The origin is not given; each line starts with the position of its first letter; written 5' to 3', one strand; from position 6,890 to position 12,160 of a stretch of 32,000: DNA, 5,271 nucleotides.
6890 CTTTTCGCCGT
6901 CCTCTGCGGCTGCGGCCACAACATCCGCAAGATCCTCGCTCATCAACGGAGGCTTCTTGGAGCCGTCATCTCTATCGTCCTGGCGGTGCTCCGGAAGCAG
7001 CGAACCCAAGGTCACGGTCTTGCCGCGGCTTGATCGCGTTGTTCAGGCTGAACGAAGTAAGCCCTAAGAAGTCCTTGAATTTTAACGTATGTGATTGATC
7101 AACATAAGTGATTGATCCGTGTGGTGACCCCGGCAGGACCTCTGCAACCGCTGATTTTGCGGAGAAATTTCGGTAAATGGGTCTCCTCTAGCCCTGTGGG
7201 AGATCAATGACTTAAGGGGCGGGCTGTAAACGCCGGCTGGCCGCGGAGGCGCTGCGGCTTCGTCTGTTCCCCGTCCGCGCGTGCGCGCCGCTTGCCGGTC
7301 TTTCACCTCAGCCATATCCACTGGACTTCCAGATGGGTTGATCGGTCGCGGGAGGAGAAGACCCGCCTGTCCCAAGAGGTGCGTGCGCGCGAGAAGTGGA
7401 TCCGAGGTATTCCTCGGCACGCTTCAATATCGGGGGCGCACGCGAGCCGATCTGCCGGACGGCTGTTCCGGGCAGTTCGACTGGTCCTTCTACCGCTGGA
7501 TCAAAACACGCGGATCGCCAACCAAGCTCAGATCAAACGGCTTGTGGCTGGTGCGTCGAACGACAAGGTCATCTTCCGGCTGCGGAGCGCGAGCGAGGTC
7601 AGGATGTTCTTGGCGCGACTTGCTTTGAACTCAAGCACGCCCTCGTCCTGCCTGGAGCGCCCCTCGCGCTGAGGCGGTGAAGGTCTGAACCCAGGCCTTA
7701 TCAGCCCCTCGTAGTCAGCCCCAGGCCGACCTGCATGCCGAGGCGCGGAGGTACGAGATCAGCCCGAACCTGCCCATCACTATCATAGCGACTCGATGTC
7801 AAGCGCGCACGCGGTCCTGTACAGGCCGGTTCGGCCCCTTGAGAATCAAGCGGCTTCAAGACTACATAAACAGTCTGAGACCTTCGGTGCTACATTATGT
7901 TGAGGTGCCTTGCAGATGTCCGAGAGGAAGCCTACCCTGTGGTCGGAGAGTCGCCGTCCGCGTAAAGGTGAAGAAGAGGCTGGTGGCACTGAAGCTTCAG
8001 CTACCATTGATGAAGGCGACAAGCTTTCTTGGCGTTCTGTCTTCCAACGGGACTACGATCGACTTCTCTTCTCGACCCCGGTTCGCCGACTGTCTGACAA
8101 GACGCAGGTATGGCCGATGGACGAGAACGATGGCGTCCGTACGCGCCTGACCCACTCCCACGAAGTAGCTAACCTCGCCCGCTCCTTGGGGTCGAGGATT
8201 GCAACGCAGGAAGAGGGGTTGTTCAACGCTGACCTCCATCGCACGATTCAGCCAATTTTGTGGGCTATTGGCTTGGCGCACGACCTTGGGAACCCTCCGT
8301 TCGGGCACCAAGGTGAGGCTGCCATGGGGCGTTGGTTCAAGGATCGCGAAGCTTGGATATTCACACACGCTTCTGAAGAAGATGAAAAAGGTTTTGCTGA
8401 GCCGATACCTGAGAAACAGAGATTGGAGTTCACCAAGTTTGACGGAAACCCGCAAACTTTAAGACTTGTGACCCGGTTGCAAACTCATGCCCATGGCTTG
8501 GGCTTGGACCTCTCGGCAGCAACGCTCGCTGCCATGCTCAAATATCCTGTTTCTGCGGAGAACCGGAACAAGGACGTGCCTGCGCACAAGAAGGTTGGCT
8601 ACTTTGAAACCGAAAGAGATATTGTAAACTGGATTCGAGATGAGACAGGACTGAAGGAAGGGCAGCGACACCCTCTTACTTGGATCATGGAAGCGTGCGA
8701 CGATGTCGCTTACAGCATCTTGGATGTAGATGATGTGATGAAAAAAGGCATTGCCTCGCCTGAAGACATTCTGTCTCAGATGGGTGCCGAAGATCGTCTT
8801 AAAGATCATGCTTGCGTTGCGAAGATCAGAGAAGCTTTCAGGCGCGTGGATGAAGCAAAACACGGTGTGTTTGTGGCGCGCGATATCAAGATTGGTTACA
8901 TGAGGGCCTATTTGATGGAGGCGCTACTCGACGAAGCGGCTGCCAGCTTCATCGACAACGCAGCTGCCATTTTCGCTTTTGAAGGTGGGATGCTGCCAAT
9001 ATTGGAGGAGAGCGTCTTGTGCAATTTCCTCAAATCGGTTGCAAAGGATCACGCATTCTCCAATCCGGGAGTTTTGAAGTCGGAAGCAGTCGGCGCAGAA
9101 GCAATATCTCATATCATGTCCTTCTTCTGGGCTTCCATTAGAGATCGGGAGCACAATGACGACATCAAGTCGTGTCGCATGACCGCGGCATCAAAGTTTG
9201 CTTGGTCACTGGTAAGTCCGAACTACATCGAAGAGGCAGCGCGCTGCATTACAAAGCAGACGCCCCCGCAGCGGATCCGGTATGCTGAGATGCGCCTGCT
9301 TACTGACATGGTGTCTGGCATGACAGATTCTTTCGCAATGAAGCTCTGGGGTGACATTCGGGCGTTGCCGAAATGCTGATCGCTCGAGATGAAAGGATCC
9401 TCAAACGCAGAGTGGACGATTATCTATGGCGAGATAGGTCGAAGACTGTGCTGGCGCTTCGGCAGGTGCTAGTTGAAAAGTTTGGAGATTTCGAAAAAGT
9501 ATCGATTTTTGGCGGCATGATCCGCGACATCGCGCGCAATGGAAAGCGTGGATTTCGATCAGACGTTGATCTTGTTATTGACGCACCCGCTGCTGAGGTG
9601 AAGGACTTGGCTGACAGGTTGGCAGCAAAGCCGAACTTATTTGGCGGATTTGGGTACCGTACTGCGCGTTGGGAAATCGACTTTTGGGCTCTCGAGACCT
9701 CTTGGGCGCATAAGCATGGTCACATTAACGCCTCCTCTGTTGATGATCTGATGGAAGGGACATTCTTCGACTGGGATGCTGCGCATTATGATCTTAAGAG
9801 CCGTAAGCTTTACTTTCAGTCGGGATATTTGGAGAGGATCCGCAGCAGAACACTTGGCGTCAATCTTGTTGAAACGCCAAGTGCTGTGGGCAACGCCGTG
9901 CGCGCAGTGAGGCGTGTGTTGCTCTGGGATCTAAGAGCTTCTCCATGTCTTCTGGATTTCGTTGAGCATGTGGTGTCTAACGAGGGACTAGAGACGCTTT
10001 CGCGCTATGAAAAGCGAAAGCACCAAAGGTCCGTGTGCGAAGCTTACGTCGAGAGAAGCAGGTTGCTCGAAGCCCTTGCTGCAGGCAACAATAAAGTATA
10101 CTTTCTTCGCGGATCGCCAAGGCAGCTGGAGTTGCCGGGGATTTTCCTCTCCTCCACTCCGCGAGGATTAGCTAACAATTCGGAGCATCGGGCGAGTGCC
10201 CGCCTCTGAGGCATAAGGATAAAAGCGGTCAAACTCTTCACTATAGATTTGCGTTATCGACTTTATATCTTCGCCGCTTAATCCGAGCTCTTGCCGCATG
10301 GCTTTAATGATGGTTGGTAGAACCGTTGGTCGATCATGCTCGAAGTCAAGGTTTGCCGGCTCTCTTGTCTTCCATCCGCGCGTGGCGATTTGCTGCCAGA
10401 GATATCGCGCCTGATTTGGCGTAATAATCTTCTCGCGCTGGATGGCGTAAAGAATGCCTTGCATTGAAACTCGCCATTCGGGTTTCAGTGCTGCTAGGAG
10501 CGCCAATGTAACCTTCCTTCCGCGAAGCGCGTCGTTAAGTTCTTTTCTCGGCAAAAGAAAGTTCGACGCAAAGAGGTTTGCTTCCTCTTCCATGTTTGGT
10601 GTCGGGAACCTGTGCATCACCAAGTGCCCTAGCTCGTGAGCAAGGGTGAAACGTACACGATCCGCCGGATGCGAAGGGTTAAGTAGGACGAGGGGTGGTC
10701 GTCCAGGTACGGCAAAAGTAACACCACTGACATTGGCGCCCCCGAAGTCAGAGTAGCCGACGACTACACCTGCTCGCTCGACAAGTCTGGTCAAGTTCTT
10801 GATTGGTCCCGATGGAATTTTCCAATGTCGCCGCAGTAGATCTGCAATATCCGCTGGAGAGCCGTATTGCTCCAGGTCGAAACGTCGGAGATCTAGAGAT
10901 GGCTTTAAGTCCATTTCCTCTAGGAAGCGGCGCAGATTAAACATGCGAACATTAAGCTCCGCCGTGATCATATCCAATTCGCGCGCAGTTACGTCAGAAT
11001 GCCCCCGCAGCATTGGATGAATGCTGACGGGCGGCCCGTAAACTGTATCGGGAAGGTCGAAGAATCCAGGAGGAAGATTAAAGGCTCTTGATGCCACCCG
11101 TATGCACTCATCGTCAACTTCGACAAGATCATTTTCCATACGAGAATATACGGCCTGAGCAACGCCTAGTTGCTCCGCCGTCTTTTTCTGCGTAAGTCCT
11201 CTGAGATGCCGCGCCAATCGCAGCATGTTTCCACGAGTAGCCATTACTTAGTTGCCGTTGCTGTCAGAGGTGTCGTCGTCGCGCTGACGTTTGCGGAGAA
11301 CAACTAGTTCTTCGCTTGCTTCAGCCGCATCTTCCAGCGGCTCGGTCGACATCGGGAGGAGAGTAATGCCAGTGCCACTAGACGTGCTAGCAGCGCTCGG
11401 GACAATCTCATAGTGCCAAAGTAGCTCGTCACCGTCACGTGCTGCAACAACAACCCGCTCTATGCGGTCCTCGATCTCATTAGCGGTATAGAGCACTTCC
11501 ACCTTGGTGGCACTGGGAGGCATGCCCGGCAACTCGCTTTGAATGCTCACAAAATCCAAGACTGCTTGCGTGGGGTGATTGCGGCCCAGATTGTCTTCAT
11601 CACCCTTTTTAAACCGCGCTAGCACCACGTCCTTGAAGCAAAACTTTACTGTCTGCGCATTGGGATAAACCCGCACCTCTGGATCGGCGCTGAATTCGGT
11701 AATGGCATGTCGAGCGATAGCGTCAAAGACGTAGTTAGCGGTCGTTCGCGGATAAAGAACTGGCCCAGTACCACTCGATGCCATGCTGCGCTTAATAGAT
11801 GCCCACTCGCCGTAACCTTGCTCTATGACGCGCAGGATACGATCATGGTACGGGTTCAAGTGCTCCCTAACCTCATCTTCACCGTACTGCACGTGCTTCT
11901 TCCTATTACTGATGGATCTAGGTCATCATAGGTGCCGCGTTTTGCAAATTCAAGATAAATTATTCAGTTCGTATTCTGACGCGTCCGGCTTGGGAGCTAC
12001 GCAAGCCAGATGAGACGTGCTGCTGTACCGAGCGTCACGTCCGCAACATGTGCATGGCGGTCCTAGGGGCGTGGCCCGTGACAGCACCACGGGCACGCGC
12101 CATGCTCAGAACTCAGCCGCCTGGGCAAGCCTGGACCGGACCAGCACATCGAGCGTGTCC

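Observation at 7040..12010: Compact low-GC island with two convergent bicistronic operons: candidate defence island at a prophage/tRNA hotspot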

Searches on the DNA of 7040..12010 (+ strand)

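Call 55: search_dna_similar(query=window:7040-12010:+, collection=phages, mode=distant, max_rows=10)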
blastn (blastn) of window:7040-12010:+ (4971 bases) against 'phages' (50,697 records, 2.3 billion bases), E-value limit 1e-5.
No match.

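Call 56: search_dna_similar(query=window:7040-12010:+, collection=plasmids, mode=distant, max_rows=10)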
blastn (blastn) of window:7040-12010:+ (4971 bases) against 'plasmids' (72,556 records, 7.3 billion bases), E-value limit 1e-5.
Records with a match: 1; places in all: 1; records where one place covers at least 80% of the query: 0.
Best place of each record, by identity: 60-80% 1.
By first word of the organism name: Rhizobium 1.
By predicted mobility (MOB-suite, as given by PLSDB): conjugative 1.
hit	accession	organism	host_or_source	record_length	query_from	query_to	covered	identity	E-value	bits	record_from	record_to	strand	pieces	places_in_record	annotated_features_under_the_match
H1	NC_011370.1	Rhizobium leguminosarum bv. trifolii WSM2304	-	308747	3526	4012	10%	64.8%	3e-15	93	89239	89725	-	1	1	XRE family transcriptional regulator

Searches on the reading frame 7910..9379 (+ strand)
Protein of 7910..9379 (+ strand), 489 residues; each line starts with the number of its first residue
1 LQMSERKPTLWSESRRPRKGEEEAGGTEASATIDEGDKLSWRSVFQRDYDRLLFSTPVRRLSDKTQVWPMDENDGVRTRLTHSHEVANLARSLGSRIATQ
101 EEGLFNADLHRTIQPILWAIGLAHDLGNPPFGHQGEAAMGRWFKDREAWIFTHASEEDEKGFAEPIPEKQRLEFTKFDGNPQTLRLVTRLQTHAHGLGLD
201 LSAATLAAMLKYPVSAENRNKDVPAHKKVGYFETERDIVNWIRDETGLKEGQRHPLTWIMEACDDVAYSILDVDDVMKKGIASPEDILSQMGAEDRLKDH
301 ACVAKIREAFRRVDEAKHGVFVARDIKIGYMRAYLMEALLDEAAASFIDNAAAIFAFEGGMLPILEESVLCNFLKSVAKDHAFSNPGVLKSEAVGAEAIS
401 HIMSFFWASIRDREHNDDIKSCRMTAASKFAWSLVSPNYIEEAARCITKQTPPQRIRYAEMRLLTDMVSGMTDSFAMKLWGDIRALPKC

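Call 4: search_protein_families(library=pfam, proteins=[window:7910-9379:+], max_evalue=0.1)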
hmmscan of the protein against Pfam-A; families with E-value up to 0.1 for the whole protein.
window:7910-9379:+ (489 aa): 2 families
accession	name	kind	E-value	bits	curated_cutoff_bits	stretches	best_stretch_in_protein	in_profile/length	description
PF01966.28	HD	-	4.6e-07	30.6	22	1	79-147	1-59/116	HD domain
PF13286.11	HD_assoc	-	0.0015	19.5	22.2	1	459-479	68-88/91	Phosphohydrolase-associated domain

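Call 5: search_protein_families(library=padloc, proteins=[window:7910-9379:+], max_evalue=0.1)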
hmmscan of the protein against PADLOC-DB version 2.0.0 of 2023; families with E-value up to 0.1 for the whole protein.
window:7910-9379:+ (489 aa): 1 family
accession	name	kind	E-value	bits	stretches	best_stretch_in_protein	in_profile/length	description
PDLC02374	dGTPase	-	3.4e-68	228.8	1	39-482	35-369/395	-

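Call 6: search_protein_families(library=ncbifam, proteins=[window:7910-9379:+], max_evalue=0.1)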
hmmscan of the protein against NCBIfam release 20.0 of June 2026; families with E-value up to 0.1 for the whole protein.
window:7910-9379:+ (489 aa): 11 families
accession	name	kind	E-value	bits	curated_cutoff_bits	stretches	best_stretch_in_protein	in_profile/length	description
NF002205.0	PRK01096.1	equivalog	9.4e-93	311.7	439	1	39-483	22-438/444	deoxyguanosinetriphosphate triphosphohydrolase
TIGR01353.1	dGTP_triPase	subfamily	2e-86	291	152.35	1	41-483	1-387/389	dGTP triphosphohydrolase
NF003429.0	PRK04926.1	equivalog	1.4e-79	268.2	405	1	42-480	29-493/500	dGTPase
NF041026.1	antiphage_dGTPase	exception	1.6e-54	185.6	400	2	37-145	11-117/425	anti-phage deoxyguanosine triphosphatase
NF002829.0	PRK03007.1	equivalog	4.3e-45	154.4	385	2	35-143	21-118/425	deoxyguanosinetriphosphate triphosphohydrolase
NF003701.1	PRK05318.1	subfamily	3.1e-44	151.5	383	4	40-140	15-114/426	anti-phage deoxyguanosine triphosphatase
NF002327.0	PRK01286.1-2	equivalog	4e-32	111.6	393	2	35-145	32-129/345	deoxyguanosinetriphosphate triphosphohydrolase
NF002328.0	PRK01286.1-3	equivalog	4.2e-29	101.7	467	2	40-141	36-124/404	deoxyguanosinetriphosphate triphosphohydrolase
NF002326.0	PRK01286.1-1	equivalog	5.5e-29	101.7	390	1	40-145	30-122/379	deoxyguanosinetriphosphate triphosphohydrolase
NF002329.0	PRK01286.1-4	equivalog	1.9e-19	70.1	494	1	40-144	36-127/342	deoxyguanosinetriphosphate triphosphohydrolase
NF002330.0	PRK01286.1-5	equivalog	1.5e-18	67.1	511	1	40-149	23-119/384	deoxyguanosinetriphosphate triphosphohydrolase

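Call 11: search_protein_families(library=phrogs, proteins=[window:7910-9379:+], max_evalue=0.01)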
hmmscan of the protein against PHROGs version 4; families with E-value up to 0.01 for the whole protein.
window:7910-9379:+ (489 aa): 1 family
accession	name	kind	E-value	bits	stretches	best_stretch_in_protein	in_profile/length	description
phrog_21998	-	unknown function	2.2e-35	123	2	41-141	23-121/451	-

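Call 30: search_solved_structures(query=window:7910-9376:+, max_evalue=0.001, show_alignments=1)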
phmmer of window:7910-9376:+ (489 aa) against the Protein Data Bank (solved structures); distinct sequences matched with E-value up to 0.001: 17.
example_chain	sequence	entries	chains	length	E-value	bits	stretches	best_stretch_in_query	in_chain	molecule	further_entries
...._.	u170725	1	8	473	8.4e-89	301.7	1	37-487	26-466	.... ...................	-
9p8t_A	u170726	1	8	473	1.1e-87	298.1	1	37-487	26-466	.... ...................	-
9p8v_A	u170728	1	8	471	1.7e-85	290.8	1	37-487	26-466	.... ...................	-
9p8u_A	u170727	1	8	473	1.8e-85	290.7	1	37-487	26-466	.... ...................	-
4x9e_A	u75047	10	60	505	3.3e-45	158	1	43-483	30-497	Deoxyguanosinetriphosphate triphosphohydrolase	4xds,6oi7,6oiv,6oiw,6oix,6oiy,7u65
2pgs_A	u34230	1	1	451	4.6e-44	154.2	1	39-354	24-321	Putative deoxyguanosinetriphosphate triphosphohydrolase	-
3bg2_A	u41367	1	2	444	1.7e-42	149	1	41-406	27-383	DGTP triphosphohydrolase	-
7tu0_A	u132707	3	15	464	2e-42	148.8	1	41-405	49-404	dGTP triphosphohydrolase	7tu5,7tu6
7tu1_A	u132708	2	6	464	1.4e-41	146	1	41-405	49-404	dGTP triphosphohydrolase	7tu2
7w1f_A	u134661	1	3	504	2.6e-41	145.1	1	46-480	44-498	Probable deoxyguanosinetriphosphate triphosphohydrolase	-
7tu7_A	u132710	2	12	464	5e-41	144.2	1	41-405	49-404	dGTP triphosphohydrolase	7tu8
7tu3_A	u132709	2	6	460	1.4e-38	136.1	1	41-406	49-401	dGTP triphosphohydrolase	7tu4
9p8w_A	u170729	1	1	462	8.2e-24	87.4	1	42-142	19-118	Deoxyguanosinetriphosphate triphosphohydrolase-like protein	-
7lwz_B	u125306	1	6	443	1.6e-23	86.5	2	41-146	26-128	Deoxyguanosinetriphosphate triphosphohydrolase-like protein 1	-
9vwa_A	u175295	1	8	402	3.5e-22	82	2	36-139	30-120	Deoxyguanosinetriphosphate triphosphohydrolase-like protein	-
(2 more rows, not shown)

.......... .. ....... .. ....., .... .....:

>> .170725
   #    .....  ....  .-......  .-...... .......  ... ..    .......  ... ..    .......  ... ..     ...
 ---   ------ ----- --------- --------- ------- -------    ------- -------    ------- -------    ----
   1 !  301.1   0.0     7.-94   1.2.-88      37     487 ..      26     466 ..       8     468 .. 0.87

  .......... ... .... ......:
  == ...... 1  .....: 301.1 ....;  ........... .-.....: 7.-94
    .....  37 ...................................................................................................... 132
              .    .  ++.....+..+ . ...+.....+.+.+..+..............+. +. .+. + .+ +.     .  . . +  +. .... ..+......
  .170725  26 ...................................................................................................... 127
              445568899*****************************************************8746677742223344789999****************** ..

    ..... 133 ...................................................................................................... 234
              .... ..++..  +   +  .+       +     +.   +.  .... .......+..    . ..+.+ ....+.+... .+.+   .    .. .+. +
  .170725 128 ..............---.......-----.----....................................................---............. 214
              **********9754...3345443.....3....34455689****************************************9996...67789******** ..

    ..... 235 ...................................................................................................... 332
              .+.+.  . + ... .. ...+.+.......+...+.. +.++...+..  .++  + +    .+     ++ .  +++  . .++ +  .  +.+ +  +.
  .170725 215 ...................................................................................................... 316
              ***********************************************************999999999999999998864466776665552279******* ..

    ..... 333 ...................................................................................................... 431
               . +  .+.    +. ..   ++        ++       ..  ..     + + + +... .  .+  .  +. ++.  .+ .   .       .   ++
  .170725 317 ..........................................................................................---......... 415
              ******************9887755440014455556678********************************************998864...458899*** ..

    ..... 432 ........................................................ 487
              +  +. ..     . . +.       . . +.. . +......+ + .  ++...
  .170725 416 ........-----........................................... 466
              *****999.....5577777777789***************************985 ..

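Call 107: find_encoding_contigs(protein=window:7916-9379:+, flank=6000, max_places=6)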
Protein window:7916-9379:+ (487 aa): 23 contigs read that carry it; 5 places shown.
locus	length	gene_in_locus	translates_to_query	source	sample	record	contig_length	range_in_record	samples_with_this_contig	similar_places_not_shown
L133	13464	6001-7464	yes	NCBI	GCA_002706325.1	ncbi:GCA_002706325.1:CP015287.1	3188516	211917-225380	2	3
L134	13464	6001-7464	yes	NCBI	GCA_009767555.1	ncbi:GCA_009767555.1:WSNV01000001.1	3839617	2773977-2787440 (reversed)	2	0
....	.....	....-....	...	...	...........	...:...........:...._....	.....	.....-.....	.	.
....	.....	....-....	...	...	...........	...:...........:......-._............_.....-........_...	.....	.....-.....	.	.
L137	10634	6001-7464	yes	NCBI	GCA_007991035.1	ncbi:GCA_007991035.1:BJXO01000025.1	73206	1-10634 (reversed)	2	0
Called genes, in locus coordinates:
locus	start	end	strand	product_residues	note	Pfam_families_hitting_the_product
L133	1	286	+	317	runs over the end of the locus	PF16868:NMT1_3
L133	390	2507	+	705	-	PF06808:DctM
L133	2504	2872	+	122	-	PF08905:DUF1850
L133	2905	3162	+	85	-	-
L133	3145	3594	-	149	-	PF02498:Bro-N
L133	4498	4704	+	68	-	PF01527:HTH_Tnp_1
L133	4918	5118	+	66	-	-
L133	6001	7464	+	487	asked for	PF01966:HD (weak)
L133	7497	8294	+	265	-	-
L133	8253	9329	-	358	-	PF01381:HTH_3 (weak), PF12844:HTH_19 (faint), PF13560:HTH_31 (faint), PF06114:Peptidase_M78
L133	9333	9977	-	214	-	-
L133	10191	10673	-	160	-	-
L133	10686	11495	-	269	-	PF01471:PG_binding_1 (faint), PF13539:Peptidase_M15_4 (weak)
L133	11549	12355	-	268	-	PF02086:MethyltransfD12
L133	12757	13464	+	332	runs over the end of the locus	PF08448:PAS_4 (weak), PF07536:HWE_HK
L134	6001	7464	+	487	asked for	PF01966:HD (weak)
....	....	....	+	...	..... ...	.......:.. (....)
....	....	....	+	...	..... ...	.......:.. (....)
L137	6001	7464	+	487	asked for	PF01966:HD (weak)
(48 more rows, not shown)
